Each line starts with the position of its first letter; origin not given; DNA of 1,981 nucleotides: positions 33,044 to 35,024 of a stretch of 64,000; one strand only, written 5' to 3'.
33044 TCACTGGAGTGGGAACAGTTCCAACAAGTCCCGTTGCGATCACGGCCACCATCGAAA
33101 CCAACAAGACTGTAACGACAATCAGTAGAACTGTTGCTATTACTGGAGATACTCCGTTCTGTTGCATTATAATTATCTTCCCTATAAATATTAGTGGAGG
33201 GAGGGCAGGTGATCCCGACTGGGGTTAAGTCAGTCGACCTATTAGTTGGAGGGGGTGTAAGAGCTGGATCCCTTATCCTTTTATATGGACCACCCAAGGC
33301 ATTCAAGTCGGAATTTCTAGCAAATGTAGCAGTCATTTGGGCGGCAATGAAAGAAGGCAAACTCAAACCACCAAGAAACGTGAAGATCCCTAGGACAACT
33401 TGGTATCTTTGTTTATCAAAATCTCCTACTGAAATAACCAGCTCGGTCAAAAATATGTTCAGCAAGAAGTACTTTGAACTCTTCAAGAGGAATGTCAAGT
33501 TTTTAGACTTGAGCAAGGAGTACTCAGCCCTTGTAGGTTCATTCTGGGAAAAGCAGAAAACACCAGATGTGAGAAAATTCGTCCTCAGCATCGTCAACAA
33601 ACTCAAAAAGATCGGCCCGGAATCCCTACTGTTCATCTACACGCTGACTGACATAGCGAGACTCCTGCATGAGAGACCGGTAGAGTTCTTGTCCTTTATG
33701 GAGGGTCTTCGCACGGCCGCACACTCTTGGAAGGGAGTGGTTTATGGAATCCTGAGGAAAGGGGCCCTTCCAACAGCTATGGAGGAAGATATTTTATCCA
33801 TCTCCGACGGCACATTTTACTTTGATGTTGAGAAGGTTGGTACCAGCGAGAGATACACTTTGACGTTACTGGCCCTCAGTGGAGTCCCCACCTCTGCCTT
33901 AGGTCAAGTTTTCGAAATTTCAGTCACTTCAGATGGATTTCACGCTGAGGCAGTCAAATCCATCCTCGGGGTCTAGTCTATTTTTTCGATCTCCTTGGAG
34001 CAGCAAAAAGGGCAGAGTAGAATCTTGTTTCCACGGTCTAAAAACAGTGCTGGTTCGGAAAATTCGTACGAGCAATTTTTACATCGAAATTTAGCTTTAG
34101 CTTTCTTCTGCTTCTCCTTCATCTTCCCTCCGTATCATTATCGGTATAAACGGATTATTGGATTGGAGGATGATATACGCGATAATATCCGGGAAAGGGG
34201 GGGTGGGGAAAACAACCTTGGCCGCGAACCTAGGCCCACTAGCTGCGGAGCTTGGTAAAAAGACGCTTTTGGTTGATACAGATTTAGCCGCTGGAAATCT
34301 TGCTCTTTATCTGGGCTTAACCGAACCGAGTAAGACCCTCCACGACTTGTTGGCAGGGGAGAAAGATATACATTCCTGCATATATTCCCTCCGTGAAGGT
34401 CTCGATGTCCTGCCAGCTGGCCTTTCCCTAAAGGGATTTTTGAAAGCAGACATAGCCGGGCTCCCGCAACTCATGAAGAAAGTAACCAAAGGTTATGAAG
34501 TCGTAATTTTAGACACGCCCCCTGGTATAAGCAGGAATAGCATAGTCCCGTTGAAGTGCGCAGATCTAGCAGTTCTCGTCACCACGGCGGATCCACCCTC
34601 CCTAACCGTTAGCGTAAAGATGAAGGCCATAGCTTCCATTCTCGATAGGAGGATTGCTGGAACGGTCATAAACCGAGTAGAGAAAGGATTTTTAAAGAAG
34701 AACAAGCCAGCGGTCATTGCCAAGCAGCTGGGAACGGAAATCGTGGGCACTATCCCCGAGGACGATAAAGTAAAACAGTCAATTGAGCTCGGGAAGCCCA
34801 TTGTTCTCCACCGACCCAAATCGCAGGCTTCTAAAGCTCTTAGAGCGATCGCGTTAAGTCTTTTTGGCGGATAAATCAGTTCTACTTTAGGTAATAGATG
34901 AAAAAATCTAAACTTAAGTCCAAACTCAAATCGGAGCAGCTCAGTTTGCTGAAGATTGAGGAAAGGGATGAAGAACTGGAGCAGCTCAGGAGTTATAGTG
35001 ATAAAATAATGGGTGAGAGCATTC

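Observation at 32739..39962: Non-canonical type IV filament locus combining an ArlH-like pseudo-ATPase, a TadZ/CpaE-like MinD ATPase, and ArlI/ArlJ, with no ArlF/G/X/CDE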

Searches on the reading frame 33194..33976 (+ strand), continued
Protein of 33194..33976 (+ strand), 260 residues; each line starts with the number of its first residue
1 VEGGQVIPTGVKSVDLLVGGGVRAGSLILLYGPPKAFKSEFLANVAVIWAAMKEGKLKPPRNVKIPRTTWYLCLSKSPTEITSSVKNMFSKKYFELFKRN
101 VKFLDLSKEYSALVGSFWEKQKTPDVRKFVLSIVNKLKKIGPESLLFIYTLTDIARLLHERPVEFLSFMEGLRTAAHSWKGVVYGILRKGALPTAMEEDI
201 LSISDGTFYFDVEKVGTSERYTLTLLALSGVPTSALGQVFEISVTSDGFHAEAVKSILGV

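Call 70: list_cluster_members(proteins=[P0008, P0009, P0010, P0011, P0014, P0015, P0017, P0032, P0020, P0023])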
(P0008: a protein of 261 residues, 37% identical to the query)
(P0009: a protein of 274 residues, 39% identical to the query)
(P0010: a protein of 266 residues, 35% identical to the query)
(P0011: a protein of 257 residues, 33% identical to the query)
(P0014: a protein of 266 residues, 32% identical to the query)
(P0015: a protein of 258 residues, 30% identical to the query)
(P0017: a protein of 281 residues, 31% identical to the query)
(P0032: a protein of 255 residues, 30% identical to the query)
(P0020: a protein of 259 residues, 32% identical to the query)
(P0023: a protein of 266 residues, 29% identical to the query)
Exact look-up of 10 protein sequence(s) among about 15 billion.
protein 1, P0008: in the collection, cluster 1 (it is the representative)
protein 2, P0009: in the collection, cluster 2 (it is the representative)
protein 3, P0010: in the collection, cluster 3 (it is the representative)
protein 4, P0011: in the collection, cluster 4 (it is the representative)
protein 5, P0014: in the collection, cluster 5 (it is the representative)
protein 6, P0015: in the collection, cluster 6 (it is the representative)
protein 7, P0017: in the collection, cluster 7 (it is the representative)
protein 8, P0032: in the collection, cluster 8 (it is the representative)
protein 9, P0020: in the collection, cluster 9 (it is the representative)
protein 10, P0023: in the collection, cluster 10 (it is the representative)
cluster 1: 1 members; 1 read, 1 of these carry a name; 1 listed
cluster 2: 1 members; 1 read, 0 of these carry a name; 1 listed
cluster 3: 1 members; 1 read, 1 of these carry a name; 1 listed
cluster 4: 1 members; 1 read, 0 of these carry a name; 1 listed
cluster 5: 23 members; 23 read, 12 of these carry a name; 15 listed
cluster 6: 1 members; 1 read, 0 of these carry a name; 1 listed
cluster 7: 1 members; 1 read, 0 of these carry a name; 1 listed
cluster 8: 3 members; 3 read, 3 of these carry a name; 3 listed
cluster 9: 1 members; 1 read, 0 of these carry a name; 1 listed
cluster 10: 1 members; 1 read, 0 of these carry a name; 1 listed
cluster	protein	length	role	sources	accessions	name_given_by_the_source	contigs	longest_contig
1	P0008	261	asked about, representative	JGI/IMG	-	KaiC/GvpD/RAD55 family RecA-like ATPase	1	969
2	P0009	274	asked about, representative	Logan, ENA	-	-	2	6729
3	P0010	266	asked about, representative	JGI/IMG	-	KaiC/GvpD/RAD55 family RecA-like ATPase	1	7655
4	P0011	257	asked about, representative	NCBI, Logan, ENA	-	-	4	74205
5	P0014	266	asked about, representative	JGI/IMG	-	KaiC/GvpD/RAD55 family RecA-like ATPase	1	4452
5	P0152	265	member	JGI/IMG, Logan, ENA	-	KaiC/GvpD/RAD55 family RecA-like ATPase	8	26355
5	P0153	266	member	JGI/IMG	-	KaiC/GvpD/RAD55 family RecA-like ATPase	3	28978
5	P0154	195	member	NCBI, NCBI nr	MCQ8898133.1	MAG: hypothetical protein NQU48_01650, partial [Hadesarchaea archaeon] | hypothetical protein [Hadesarchaea archaeon]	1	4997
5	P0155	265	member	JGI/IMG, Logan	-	KaiC/GvpD/RAD55 family RecA-like ATPase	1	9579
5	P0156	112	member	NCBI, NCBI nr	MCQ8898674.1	MAG: hypothetical protein NQU48_04505, partial [Hadesarchaea archaeon] | hypothetical protein [Hadesarchaea archaeon]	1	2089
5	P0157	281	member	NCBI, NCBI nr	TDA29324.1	MAG: hypothetical protein DSO04_07875 [Hadesarchaea archaeon]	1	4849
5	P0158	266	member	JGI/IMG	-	KaiC/GvpD/RAD55 family RecA-like ATPase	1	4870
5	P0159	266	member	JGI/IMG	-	KaiC/GvpD/RAD55 family RecA-like ATPase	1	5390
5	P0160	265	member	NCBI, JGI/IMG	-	KaiC/GvpD/RAD55 family RecA-like ATPase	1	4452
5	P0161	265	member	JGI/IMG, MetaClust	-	\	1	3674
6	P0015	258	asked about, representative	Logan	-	-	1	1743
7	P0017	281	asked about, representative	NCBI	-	-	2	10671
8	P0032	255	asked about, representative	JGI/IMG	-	KaiC/GvpD/RAD55 family RecA-like ATPase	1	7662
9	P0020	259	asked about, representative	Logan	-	-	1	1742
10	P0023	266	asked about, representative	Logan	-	-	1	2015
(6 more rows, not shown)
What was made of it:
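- The KaiC-like cluster matching tier-2a carries NCBI members named Hadesarchaea (call 70).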

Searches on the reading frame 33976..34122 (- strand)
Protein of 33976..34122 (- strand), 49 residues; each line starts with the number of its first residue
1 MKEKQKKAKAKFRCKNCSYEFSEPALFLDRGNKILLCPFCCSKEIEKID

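Call 55: search_protein_families(library=pfam, proteins=[window:33976-34122:-], max_evalue=5)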
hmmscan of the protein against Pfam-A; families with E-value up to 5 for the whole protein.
seq(49 aa): 8 families
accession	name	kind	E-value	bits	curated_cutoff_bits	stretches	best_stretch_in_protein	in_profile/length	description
PF09723.15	Zn_ribbon_8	-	0.0021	18.4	34.4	1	12-48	6-40/41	Zinc ribbon domain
PF01155.25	HypA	-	0.0051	17.3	28.9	1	6-46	65-98/112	Hydrogenase/urease nickel incorporation, metallochaperone, hypA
PF23451.1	Zn_ribbon_PaaD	-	0.034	14.2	27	1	25-47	5-27/53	PaaD zinc beta ribbon domain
PF14311.12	DUF4379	-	0.038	14.6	24.5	1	5-42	21-55/56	Probable Treble clef zinc finger domain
PF25208.1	DUF7838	-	0.081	13.3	28.5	1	9-21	31-43/55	Domain of unknown function (DUF7838)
PF13465.12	zf-H2C2_2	-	0.17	12.8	40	1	11-22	14-25/26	Zinc-finger double domain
PF23574.1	zf-C2H2_ZNF142_18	-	0.21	12.1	27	1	11-29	2-21/35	Zinc finger protein 142 C2H2 domain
PF05129.18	Zn_ribbon_Elf1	-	1.6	9.3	29.8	1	4-21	39-56/79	Transcription elongation factor Elf1 like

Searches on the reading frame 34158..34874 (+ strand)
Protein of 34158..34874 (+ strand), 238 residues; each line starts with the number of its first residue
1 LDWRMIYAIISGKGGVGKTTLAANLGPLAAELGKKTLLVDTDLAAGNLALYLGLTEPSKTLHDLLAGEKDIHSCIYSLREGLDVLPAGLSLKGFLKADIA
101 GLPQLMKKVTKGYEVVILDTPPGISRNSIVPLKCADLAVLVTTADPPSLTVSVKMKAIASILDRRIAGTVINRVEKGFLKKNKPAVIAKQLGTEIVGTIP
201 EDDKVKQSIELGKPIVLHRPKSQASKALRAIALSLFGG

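Call 3: search_protein_families(library=pfam, proteins=[window:34158-34874:+], max_evalue=0.01)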
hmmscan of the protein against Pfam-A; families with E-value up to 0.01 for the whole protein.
window:34158-34874:+ (238 aa): 9 families
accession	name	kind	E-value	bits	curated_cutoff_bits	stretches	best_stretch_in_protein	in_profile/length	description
PF10609.15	ParA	-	2.1e-21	76.9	27.1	1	5-233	4-243/246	NUBPL iron-transfer P-loop NTPase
PF01656.29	CbiA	-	1.6e-20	73.8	25.4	1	8-215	2-125/125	CobQ/CobB/MinD/ParA nucleotide binding domain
PF13614.12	AAA_31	-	1.2e-19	71.3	27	1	6-146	3-151/177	AAA domain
PF02374.21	ArsA_ATPase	-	2.1e-10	40.7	24.3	1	7-44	3-40/305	Anion-transporting ATPase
PF06564.18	CBP_BcsQ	-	3.2e-10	40.4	21.3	1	13-232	10-230/234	Cellulose biosynthesis protein BcsQ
PF00142.24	Fer4_NifH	-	1.2e-08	35.2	25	1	10-66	5-60/271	4Fe-4S iron sulfur cluster binding proteins, NifH/frxC family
PF13479.12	AAA_24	-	0.0008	19.7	27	1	9-120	6-72/195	AAA domain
PF13481.12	AAA_25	-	0.0011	19.1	27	1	7-120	35-151/195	AAA domain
PF16575.11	CLP1_P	-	0.004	17.5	26.6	1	12-50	1-39/188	mRNA cleavage and polyadenylation factor CLP1 P-loop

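Call 4: search_protein_families(library=ncbifam, proteins=[window:34158-34874:+], max_evalue=0.01)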
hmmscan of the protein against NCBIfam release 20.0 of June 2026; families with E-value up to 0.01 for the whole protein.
window:34158-34874:+ (238 aa): 31 families (the best 25 are shown)
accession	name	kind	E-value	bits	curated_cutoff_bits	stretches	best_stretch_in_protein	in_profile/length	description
TIGR01969.1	minD_arch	subfamily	1e-60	205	201.75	1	6-237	2-232/251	cell division ATPase MinD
TIGR01968.1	minD_bact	equivalog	2.7e-30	105.6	212.9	1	6-237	3-238/261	septum site-determining protein MinD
TIGR03371.1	cellulose_yhjQ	equivalog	3.8e-23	82.2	157.85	1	8-232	5-238/246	cellulose biosynthesis protein BcsQ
NF041546.1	ParA_partition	equivalog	1e-17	64.4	180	2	6-43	1-38/203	ParA family partition ATPase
NF041136.1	MrpORP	equivalog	7.2e-16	58.4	450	1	7-232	8-245/365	iron-sulfur cluster carrier protein MrpORP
NF008079.0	PRK10818.1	equivalog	1.8e-15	57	508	1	6-231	4-242/270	septum site-determining protein MinD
TIGR03029.1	EpsG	equivalog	3.7e-15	55.8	313.8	1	4-172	103-273/274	chain length determinant protein tyrosine kinase EpsG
TIGR03815.1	CpaE_hom_Actino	equivalog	2.1e-14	53.4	154.45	1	8-221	115-327/340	septum site-determining protein Ssd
TIGR01007.1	eps_fam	subfamily_domain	1.6e-13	50.7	108.05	1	7-176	20-192/204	polysaccharide biosynthesis tyrosine autokinase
TIGR03018.1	pepcterm_TyrKin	hypoth_equivalog_domain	2.5e-11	43.3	230.65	1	8-172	39-207/207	XrtA-associated tyrosine autokinase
NF047398.1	AAA_KGGVGR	domain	7.9e-11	42.6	90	1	6-67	4-67/190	KGGVGR-motif variant AAA ATPase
NF008568.0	PRK11519.1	equivalog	4.2e-10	38.4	1068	1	14-124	536-647/720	tyrosine-protein kinase Wzc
TIGR00345.1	GET3_arsA_TRC40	subfamily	1.1e-09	38.3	135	1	10-45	2-37/299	TRC40/GET3/ArsA family transport-energizing ATPase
NF033200.1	F430_CfbC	exception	1.3e-09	37.9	402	1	10-234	5-237/260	Ni-sirohydrochlorin a,c-diamide reductive cyclase ATP-dependent reductase subunit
TIGR01005.1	eps_transp_fam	subfamily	6.7e-09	34.5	411.7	1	8-122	550-665/754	exopolysaccharide transport protein family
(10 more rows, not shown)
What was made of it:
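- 34158..34874 (+): Archaeal MinD/FleN-family ATPase with an intact deviant Walker A (KGGVGKT). The likely start is ATG 34170. It lies 23 nt upstream of the pilus ATPase gene. NCBIfam TIGR01969 minD_arch 205 bits (cutoff 201.75); the CpaE-homologue model TIGR03815 scores 53 bits against cutoff 154 (call 4).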

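Call 16: search_solved_structures(query=window:34158-34874:+, max_evalue=0.001)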
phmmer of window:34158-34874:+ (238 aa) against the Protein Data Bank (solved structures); distinct sequences matched with E-value up to 0.001: 68 (the best 60 are shown).
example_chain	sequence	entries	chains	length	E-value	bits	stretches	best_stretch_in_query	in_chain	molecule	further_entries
1hyq_A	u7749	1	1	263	4e-40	141.2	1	8-238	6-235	CELL DIVISION INHIBITOR (MIND-1)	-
1g3q_A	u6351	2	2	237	3.7e-35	125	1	6-232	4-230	CELL DIVISION INHIBITOR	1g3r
1ion_A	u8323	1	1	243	4.8e-34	121.3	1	6-231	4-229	PROBABLE CELL DIVISION INHIBITOR MIND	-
4v03_A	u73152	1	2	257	1.4e-25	93.6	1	7-235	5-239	SITE-DETERMINING PROTEIN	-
4v02_A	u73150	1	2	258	2e-24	89.9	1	7-235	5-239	SITE-DETERMINING PROTEIN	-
5j1j_A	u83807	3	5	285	8.4e-23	84.6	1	6-233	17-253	Site-determining protein | Transcriptional antiactivator FleN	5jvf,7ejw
8pb9_A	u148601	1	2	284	1.1e-21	80.9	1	6-233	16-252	Antiactivator FleN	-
8p53_A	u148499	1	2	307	1.5e-21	80.5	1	6-233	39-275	Antiactivator FleN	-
1wcv_1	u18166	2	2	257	2.9e-18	69.7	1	8-233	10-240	SEGREGATION PROTEIN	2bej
4rz2_A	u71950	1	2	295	3.7e-18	69.4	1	7-233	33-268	Site-determining protein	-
2bek_A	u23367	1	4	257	1.6e-17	67.3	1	8-233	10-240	SEGREGATION PROTEIN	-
4rz3_A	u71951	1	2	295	4.9e-17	65.7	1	7-233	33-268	Site-determining protein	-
6riq_C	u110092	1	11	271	1.6e-15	60.8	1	6-226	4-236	Site-determining protein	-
3q9l_A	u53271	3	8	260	2.8e-15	59.9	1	6-227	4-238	Septum site-determining protein minD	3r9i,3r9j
6iub_A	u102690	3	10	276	1.3e-12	51.3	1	6-139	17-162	SpoOJ regulator (Soj)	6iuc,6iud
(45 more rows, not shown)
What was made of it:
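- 34158..34874 (+): Best PDB matches are archaeal MinD 1HYQ, 1G3Q and 1ION, then FleN (call 16).
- On Tad / Epd-like pilus: Top structures are archaeal MinDs (call 16).
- MinD best matches archaeal MinD structures (call 16).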
